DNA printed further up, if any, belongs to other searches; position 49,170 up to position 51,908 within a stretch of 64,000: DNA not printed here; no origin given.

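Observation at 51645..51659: Non-canonical glycyl radical motif R-I-H-G-T-F in place of R-V-S-G-Y, and Cys loop G-C-Q-E-P in place of G-C-V-E-P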

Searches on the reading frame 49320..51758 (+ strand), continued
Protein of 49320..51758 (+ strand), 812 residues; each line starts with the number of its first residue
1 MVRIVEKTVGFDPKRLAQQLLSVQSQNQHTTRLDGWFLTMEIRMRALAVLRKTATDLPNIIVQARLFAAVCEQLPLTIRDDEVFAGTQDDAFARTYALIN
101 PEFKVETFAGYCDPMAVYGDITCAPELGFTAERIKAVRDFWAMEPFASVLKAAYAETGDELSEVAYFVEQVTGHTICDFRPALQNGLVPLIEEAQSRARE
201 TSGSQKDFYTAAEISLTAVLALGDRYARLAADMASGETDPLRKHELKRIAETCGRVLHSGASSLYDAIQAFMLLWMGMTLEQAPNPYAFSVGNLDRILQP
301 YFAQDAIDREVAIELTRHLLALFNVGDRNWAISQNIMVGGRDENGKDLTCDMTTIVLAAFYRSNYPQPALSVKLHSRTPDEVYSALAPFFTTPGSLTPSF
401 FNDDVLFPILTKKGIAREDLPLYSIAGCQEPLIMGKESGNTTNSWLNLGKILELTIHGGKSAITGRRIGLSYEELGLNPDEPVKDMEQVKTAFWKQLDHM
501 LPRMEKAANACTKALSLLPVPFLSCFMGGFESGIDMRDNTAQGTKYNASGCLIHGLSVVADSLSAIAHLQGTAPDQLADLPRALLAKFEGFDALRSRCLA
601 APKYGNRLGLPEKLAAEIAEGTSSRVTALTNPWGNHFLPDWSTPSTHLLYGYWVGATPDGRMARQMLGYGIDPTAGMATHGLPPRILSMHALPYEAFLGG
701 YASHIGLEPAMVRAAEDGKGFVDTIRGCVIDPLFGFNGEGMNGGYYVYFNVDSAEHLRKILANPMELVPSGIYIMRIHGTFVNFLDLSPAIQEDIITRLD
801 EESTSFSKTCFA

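Call 43: search_protein_families(library=pfam, proteins=[P0136, P0130, P0153, P0133], max_evalue=10)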
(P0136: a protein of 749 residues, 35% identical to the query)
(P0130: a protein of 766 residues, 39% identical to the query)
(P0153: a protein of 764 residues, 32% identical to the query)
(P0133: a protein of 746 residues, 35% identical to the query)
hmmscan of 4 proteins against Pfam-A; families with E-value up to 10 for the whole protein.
P0136 (749 aa): 2 families
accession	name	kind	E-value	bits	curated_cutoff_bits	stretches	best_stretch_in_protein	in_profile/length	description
PF02901.20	PFL-like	-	1.8e-155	519.6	24.3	1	21-611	23-647/647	Pyruvate formate lyase-like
PF01228.26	Gly_radical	-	2.8e-29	102.2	22.2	1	630-731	4-106/106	Glycine radical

P0130 (766 aa): 2 families
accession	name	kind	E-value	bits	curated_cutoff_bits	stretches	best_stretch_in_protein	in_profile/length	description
PF02901.20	PFL-like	-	2.6e-169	565.4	24.3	1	1-628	1-647/647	Pyruvate formate lyase-like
PF01228.26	Gly_radical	-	1.2e-24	87.3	22.2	1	645-748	2-106/106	Glycine radical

P0153 (764 aa): 3 families
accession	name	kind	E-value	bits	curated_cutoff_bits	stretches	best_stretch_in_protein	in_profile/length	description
PF02901.20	PFL-like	-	1.1e-119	401.4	24.3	1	33-621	38-647/647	Pyruvate formate lyase-like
PF01228.26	Gly_radical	-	2.1e-14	54.4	22.2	1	639-741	3-106/106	Glycine radical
PF11230.13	YjjI-like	-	0.022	13.6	23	1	342-415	146-218/485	Glycyl radical enzyme YjjI-like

P0133 (746 aa): 1 family
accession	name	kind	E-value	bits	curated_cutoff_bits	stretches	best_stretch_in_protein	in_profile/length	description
PF02901.20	PFL-like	-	1.3e-58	199.6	24.3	2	24-452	17-463/647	Pyruvate formate lyase-like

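Call 46: fold_search(model_id=the predicted structure, library=pdb)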
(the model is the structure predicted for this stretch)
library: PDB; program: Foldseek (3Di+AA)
matches with E <= 10: 304; with E <= 0.001: 68
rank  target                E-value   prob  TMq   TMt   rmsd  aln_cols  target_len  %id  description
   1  9rcp_B                2.4e-42  1.00  0.82  0.83   4.1       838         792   25  1,2-propanediol dehydratase with 0.1 % 1,3-propanediol additive (released 2025-06-11)
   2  1r8w_A                1.6e-41  1.00  0.82  0.85   3.8       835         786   25  Native structure of the B12-independent glycerol dehydratase from clostridium butyricum (released 2004-06-01)
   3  9rco_A                1.7e-41  1.00  0.82  0.84   4.0       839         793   25  1,2-propanediol dehydratase with 0.1 % glycerol additive (released 2025-06-11)
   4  9rcq_A                3.3e-41  1.00  0.81  0.81   4.1       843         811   25  1,2-propanediol dehydratase with no ligand additives (released 2025-06-11)
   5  9rcp_C                1.1e-40  1.00  0.82  0.83   4.0       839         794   25  1,2-propanediol dehydratase with 0.1 % 1,3-propanediol additive (released 2025-06-11)
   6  5i2g_A                5.4e-39  1.00  0.82  0.84   3.9       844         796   24  1,2-propanediol Dehydration in Roseburia inulinivorans; Structural Basis for Substrate and Enantiomer Selectivity (released 2016-06-01)
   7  5i2a_B                8.5e-39  1.00  0.81  0.79   5.4       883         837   23  1,2-propanediol Dehydration in Roseburia inulinivorans; Structural Basis for Substrate and Enantiomer Selectivity (released 2016-06-01)
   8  5i2g_B                1.7e-38  1.00  0.83  0.84   3.9       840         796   24  1,2-propanediol Dehydration in Roseburia inulinivorans; Structural Basis for Substrate and Enantiomer Selectivity (released 2016-06-01)
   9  5i2a_A                4.4e-38  1.00  0.81  0.79   6.0       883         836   23  1,2-propanediol Dehydration in Roseburia inulinivorans; Structural Basis for Substrate and Enantiomer Selectivity (released 2016-06-01)
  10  2f3o_A                2.4e-37  1.00  0.82  0.86   3.9       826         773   23  Crystal Structure of a glycyl radical enzyme from Archaeoglobus fulgidus (released 2006-03-07)
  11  5kdp_C                3.4e-37  1.00  0.81  0.81   4.2       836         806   21  E491A mutant of choline TMA-lyase (released 2016-09-28)
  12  8iof_A                3.7e-37  1.00  0.80  0.82   4.8       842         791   21  Crystal structure of N-methyl-Cis-4-hydroxy-D-proline dehydratase in Clostridium sp. FS41 (released 2024-03-27)
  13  6vxc_A                3.9e-37  1.00  0.83  0.85   4.0       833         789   24  Crystal structure of hydroxyproline dehydratase (HypD) from Clostridioides difficile (released 2020-04-08)
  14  5fau_A                5.4e-37  1.00  0.81  0.83   4.1       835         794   22  wild-type choline TMA lyase in complex with choline (released 2016-09-28)
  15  8iof_C                6.4e-37  1.00  0.80  0.82   4.6       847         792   22  Crystal structure of N-methyl-Cis-4-hydroxy-D-proline dehydratase in Clostridium sp. FS41 (released 2024-03-27)
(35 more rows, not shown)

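Call 49: search_protein_families(library=pfam, proteins=[L082:14780-15457:+, L039:14647-17106:+, L038:18668-19927:+, L068:7694-8506:+, L073:13369-14322:+, L048:13719-15266:+, L042:15048-16664:+, L063:7805-8848:+, L064:8296-9249:+, L082:13747-14814:+])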
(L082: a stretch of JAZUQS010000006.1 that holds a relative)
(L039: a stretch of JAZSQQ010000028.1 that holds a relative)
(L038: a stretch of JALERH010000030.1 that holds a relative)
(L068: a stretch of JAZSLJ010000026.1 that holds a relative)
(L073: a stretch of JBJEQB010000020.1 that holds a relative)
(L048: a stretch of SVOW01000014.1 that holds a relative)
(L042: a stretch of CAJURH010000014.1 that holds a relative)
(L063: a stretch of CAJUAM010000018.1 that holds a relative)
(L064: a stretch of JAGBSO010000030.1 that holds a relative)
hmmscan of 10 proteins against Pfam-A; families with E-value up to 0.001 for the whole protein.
L082:14780-15457:+ (226 aa): 0 families

L039:14647-17106:+ (820 aa): 4 families
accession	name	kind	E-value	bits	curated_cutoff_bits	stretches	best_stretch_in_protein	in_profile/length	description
PF01074.27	Glyco_hydro_38N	-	3.6e-54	184.4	25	1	14-266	2-268/270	Glycosyl hydrolases family 38 N-terminal domain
PF07748.19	Glyco_hydro_38C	-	3.3e-28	99.8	25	1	489-676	1-201/206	Glycosyl hydrolases family 38 C-terminal domain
PF09261.16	Alpha-mann_mid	-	7.5e-16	58.4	31.1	1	276-349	4-76/96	Alpha mannosidase middle domain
PF17677.7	Glyco_hydro38C2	-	0.00026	21.5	22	0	751-787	1-36/72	Glycosyl hydrolases family 38 C-terminal beta sandwich domain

L038:18668-19927:+ (420 aa): 1 family
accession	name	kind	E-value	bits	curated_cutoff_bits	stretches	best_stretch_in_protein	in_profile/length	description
PF06134.17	RhaA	-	4.5e-188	626.1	22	1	1-419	1-417/417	L-rhamnose isomerase (RhaA)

L068:7694-8506:+ (271 aa): 1 family
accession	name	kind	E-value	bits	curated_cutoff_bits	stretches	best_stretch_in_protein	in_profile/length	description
PF00596.27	Aldolase_II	-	4e-26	92.5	22.2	1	13-236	3-182/183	Class II Aldolase and Adducin N-terminal domain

L073:13369-14322:+ (318 aa): 2 families
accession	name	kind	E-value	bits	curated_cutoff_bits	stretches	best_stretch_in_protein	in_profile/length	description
PF00126.33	HTH_1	-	3.1e-19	69.1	26.6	1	16-73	3-60/60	Bacterial regulatory helix-turn-helix protein, lysR family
PF03466.25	LysR_substrate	-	4.1e-05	23.5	28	1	136-209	41-104/209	LysR substrate binding domain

L048:13719-15266:+ (516 aa): 1 family
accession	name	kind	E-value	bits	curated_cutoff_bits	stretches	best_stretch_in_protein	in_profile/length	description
PF13229.12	Beta_helix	-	0.00014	21.9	25.9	1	133-240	44-123/158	Right handed beta helix region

L042:15048-16664:+ (539 aa): 2 families
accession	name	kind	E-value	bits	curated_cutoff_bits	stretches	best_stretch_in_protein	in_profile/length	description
PF08125.19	Mannitol_dh_C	-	9.5e-20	71.3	30.7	1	322-508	3-174/190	Mannitol dehydrogenase C-terminal domain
PF01232.29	Mannitol_dh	-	4.7e-18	66.3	27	1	42-266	4-175/199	Mannitol dehydrogenase Rossmann domain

L063:7805-8848:+ (348 aa): 3 families
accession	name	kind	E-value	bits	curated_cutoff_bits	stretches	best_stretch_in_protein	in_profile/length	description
PF08240.17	ADH_N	-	9.4e-30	103.4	23.5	1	34-142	3-102/104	Alcohol dehydrogenase GroES-like domain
PF00107.32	ADH_zinc_N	-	1.5e-19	70.7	31.8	1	183-298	2-115/129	Zinc-binding dehydrogenase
PF16912.11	Glu_dehyd_C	-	3.3e-10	40.2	34.9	1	172-337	31-202/211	Glucose dehydrogenase C-terminus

L064:8296-9249:+ (318 aa): 1 family
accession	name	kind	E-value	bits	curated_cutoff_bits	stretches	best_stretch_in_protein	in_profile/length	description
PF00892.27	EamA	-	2.1e-25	90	28.2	2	173-304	3-132/135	EamA-like transporter family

L082:13747-14814:+ (356 aa): 2 families
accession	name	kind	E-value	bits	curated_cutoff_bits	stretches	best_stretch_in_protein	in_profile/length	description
PF07883.17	Cupin_2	-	2.2e-06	27.7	27.2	0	300-335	22-56/70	Cupin domain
PF21621.3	MPI_cupin_dom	-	4.3e-05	23.9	27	0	279-343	11-74/79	Mannose-6-phosphate isomerase, cupin domain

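Call 50: search_protein_families(library=pfam, proteins=[L035:5452-6627:+, L055:13977-15140:+, L052:15605-17752:+, L052:17836-18711:+, L025:390-2102:+, L017:13710-15758:+, L013:10807-12135:+, L012:11262-12038:+, L012:12032-12970:+, L010:4876-5979:-])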
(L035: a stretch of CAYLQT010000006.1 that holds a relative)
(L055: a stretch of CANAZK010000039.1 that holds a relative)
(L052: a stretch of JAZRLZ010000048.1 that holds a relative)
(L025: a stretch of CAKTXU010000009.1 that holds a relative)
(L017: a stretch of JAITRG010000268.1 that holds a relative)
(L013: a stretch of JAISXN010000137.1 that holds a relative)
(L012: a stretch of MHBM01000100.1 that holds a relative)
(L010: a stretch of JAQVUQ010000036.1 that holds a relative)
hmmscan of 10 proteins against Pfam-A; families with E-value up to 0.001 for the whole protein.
L035:5452-6627:+ (392 aa): 1 family
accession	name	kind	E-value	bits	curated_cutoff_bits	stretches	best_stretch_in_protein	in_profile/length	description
PF03816.19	LytR_cpsA_psr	-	4.5e-38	131.2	24.6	1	152-301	1-149/150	LytR_cpsA_psr family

L055:13977-15140:+ (388 aa): 2 families
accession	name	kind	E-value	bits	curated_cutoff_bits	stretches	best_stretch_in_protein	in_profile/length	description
PF01208.23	URO-D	-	3.7e-19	69.4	23.9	1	177-382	145-345/346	Uroporphyrinogen decarboxylase (URO-D)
PF02272.25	DHHA1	-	0.0006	20.7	25.9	1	301-383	15-99/102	DHHA1 domain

L052:15605-17752:+ (716 aa): 9 families
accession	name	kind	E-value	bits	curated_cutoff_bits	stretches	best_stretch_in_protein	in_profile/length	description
PF16921.10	Tex_YqgF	-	9.7e-54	181.6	27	1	313-438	1-126/126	Tex protein YqgF-like domain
PF12836.13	HHH_3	-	3.4e-31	107.6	27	1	478-542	1-65/65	Helix-hairpin-helix motif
PF09371.15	Tex_N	-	3.3e-30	104.1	32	1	1-75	1-75/75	Tex-like protein N-terminal domain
PF22706.1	Tex_central_region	-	2.3e-28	99.8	27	1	138-297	7-178/178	Tex central region-like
PF00575.29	S1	-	1.1e-19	71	22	1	642-713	3-74/74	S1 RNA binding domain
PF17674.7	HHH_9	-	2.6e-18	67.1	23.1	1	550-623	3-70/70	HHH domain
PF23459.1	S1_RRP5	-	1.1e-12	48.7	27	1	641-711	1-71/72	RRP5 S1 domain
PF14635.12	HHH_7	-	4.3e-09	37.1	27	1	451-544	5-104/104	Helix-hairpin-helix motif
PF14639.11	YqgF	-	5e-07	30.1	35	1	392-445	94-147/150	Holliday-junction resolvase-like of SPT6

L052:17836-18711:+ (292 aa): 1 family
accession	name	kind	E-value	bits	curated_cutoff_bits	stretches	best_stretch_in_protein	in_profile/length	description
PF24722.1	DUF7674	-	1.7e-10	41.4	27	1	151-251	3-103/111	Domain of unknown function (DUF7674)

L025:390-2102:+ (571 aa): 2 families
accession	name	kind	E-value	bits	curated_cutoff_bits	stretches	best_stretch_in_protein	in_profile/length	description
PF00251.26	Glyco_hydro_32N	-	7.4e-58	197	22.1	1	125-414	1-298/307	Glycosyl hydrolases family 32 N-terminal domain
PF08244.19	Glyco_hydro_32C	-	4.7e-07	30.4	21.9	1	502-538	95-129/158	Glycosyl hydrolases family 32 C terminal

L017:13710-15758:+ (683 aa): 1 family
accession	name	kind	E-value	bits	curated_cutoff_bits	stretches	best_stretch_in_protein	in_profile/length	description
PF00251.26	Glyco_hydro_32N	-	5.3e-06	26.6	22.1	1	235-319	8-91/307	Glycosyl hydrolases family 32 N-terminal domain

L013:10807-12135:+ (443 aa): 1 family
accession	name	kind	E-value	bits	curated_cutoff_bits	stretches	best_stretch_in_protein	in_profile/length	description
PF07690.21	MFS_1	-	1.7e-10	40.8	33.4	2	20-386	2-337/347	Major Facilitator Superfamily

L012:11262-12038:+ (259 aa): 2 families
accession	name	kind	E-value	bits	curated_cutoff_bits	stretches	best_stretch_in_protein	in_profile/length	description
PF10418.14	DHODB_Fe-S_bind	-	5.4e-14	52.1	23.9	1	217-256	2-40/41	Iron-sulfur cluster binding domain of dihydroorotate dehydrogenase B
PF00175.26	NAD_binding_1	-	0.00017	22.6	22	1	108-201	1-108/109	Oxidoreductase NAD-binding domain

L012:12032-12970:+ (313 aa): 4 families
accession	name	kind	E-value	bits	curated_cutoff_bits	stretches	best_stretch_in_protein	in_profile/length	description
PF01180.27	DHO_dh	-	6.7e-76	255.7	27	1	16-296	4-291/291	Dihydroorotate dehydrogenase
PF01207.24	Dus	-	6.3e-08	32.5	20.4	1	103-198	53-155/311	Dihydrouridine synthase (Dus)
PF03060.21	NMO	-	9.9e-05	22.3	28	1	223-277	168-224/331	Nitronate monooxygenase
PF00977.27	His_biosynth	-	0.00062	19.7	23.6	0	232-282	59-109/228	Histidine biosynthesis protein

L010:4876-5979:- (368 aa): 4 families
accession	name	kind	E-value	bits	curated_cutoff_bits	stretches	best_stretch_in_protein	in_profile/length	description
PF13377.12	Peripla_BP_3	-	2.5e-36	125.7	26.5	1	204-362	2-167/167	Periplasmic binding protein-like domain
PF13407.12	Peripla_BP_4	-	5.1e-28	98.7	35.1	1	95-339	1-250/258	Periplasmic binding protein domain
PF00532.27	Peripla_BP_1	-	1.3e-25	90.9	22.2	1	94-341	3-259/281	Periplasmic binding proteins and sugar binding domain of LacI family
PF00392.27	GntR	-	1.9e-14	53.5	27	1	22-84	2-64/64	Bacterial regulatory proteins, gntR family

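Call 52: search_solved_structures(query=L082:13747-14814:+, max_evalue=0.01)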
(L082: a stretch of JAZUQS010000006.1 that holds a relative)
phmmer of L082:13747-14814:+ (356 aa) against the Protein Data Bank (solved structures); distinct sequences matched with E-value up to 0.01: 2.
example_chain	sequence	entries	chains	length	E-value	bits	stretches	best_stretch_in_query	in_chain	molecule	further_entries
1qwr_A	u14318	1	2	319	1.5e-17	66.8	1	24-338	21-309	Mannose-6-phosphate isomerase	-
1zx5_A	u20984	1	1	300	2.6e-06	29.9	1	67-204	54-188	mannosephosphate isomerase, putative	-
